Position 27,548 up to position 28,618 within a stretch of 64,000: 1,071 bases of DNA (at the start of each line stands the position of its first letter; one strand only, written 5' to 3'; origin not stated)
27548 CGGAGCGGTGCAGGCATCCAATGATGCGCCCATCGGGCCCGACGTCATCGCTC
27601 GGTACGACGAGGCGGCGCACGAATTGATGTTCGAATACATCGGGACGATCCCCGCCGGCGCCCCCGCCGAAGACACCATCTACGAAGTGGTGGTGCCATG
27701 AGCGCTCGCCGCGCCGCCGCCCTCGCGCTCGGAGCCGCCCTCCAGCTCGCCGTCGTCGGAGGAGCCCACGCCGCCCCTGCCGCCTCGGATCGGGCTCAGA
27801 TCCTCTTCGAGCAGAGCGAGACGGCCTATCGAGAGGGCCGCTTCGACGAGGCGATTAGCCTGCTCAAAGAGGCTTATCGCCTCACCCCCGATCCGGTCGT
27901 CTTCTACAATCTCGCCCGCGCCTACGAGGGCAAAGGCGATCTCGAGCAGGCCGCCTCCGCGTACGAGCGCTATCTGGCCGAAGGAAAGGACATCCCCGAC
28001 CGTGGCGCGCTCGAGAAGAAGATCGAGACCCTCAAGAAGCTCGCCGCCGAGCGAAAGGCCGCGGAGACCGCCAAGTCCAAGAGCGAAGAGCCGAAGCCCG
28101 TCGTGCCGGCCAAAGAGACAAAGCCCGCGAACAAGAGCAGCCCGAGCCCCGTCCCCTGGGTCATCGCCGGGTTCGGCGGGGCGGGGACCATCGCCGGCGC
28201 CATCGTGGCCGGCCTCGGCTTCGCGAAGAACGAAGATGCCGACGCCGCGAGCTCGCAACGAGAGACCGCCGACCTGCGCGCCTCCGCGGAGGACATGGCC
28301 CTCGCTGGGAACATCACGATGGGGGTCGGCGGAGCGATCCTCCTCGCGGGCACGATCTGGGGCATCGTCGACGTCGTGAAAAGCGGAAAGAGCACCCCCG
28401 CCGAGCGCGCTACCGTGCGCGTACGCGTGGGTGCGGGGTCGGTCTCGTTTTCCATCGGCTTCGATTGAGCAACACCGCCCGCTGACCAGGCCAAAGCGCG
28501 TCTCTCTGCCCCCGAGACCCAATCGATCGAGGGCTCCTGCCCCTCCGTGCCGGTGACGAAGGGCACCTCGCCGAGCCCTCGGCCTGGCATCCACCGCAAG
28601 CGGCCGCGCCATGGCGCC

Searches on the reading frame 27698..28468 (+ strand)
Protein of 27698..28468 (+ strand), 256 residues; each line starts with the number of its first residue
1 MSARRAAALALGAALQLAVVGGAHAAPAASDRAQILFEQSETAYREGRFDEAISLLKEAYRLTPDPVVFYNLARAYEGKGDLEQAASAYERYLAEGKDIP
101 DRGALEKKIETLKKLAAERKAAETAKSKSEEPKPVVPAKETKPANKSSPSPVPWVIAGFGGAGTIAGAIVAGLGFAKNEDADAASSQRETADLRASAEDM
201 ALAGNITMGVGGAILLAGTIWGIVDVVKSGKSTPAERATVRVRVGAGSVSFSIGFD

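Call 65: search_protein_families(library=pfam, proteins=[window:27698-28468:+], max_evalue=0.0001)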
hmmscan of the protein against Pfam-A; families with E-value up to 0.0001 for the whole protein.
window:27698-28468:+ (256 aa): 8 families
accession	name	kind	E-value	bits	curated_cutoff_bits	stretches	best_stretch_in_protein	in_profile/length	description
PF13176.12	TPR_7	-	5.7e-09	35.8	27.9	0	70-98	3-31/36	Tetratricopeptide repeat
PF14559.12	TPR_19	-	4.1e-08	33.9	25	1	44-98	2-57/68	Tetratricopeptide repeat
PF13181.12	TPR_8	-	5.1e-08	32.9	25.7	0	69-93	4-28/34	Tetratricopeptide repeat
PF13432.12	TPR_16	-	6.2e-08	33.4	32.7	1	39-96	3-61/65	Tetratricopeptide repeat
PF07719.23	TPR_2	-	6.5e-08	32.6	27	0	33-65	1-33/34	Tetratricopeptide repeat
PF13424.12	TPR_12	-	9.9e-07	29.3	30.1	0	31-62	43-74/77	Tetratricopeptide repeat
PF13428.12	TPR_14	-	1.4e-05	25.8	23.5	0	41-74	9-43/44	Tetratricopeptide repeat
PF00515.34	TPR_1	-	5e-05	23.4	27.8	0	68-93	3-28/34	Tetratricopeptide repeat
